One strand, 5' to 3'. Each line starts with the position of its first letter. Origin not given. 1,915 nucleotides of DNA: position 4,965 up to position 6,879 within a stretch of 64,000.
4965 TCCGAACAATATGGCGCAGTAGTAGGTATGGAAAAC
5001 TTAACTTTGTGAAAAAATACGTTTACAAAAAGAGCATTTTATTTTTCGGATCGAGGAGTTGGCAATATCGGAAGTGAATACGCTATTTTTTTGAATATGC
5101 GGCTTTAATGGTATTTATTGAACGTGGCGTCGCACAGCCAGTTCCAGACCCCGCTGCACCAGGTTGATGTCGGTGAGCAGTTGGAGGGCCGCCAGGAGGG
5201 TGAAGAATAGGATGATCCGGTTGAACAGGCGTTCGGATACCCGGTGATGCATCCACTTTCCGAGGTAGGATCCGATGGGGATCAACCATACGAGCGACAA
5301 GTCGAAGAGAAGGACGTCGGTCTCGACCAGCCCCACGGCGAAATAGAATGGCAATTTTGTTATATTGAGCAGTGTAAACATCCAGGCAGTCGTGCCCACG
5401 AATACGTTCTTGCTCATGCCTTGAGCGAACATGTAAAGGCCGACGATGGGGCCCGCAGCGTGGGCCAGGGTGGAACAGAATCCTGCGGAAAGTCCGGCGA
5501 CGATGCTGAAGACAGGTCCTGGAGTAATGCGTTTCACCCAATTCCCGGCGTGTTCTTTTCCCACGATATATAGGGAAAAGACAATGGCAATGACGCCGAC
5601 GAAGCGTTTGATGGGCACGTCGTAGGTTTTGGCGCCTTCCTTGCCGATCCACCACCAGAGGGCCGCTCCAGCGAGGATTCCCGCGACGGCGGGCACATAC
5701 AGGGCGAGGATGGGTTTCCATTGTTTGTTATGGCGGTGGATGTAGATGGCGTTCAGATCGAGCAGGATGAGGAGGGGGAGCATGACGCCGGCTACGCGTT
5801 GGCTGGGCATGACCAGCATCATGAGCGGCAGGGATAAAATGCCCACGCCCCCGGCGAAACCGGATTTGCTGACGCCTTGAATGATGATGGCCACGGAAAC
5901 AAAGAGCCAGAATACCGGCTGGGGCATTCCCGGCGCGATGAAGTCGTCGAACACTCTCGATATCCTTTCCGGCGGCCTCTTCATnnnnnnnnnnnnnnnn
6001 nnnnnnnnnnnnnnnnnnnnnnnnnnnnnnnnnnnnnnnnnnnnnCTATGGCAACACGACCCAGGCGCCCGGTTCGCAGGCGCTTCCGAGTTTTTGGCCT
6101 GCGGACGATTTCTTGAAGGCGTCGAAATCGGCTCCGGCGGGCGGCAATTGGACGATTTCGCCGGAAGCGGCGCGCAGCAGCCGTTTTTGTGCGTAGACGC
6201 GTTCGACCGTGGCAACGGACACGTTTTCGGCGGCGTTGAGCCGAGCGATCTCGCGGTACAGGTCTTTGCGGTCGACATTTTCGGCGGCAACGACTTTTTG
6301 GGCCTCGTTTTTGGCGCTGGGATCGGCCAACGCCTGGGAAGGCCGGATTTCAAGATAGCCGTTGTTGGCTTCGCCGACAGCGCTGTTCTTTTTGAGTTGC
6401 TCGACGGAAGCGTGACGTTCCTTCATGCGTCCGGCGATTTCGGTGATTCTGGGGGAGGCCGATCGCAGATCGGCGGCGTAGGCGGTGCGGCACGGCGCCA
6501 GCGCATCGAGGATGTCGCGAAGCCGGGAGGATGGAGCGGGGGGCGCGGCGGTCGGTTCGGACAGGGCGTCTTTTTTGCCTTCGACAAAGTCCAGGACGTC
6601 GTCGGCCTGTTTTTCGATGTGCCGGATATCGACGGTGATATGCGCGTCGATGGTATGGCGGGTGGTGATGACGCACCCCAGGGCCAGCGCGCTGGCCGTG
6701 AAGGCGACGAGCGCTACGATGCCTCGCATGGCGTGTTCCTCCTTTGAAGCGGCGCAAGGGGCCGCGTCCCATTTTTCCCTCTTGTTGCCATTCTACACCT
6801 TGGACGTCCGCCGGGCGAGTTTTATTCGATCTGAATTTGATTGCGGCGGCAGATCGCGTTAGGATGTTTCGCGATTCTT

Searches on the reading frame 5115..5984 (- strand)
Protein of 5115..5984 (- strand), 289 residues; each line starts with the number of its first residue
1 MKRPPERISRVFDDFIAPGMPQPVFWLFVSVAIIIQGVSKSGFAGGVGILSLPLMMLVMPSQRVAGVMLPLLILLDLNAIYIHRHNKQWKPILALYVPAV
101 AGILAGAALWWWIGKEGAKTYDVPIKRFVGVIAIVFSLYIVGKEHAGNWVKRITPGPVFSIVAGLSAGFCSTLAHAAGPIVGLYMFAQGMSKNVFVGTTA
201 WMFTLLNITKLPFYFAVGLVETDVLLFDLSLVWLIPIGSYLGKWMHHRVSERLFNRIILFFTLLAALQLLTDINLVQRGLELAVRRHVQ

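Call 21: search_protein_families(library=pfam, proteins=[window:5115-5984:-], max_evalue=0.001)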
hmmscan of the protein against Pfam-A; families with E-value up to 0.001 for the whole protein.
window:5115-5984:- (289 aa): 1 family
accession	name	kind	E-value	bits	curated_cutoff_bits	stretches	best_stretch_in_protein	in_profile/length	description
PF01925.25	TauE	-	4.6e-30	105.5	32.6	1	36-269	8-237/237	Sulfite exporter TauE/SafE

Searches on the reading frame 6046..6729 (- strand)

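Call 21: search_protein_families(library=pfam, proteins=[window:6046-6729:-], max_evalue=0.001)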
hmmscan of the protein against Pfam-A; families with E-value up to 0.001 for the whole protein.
window:6046-6729:- (227 aa): 1 family
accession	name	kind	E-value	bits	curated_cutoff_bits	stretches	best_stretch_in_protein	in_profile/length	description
PF07027.17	DUF1318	-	2.2e-15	57.4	27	1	103-195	2-84/92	Protein of unknown function (DUF1318)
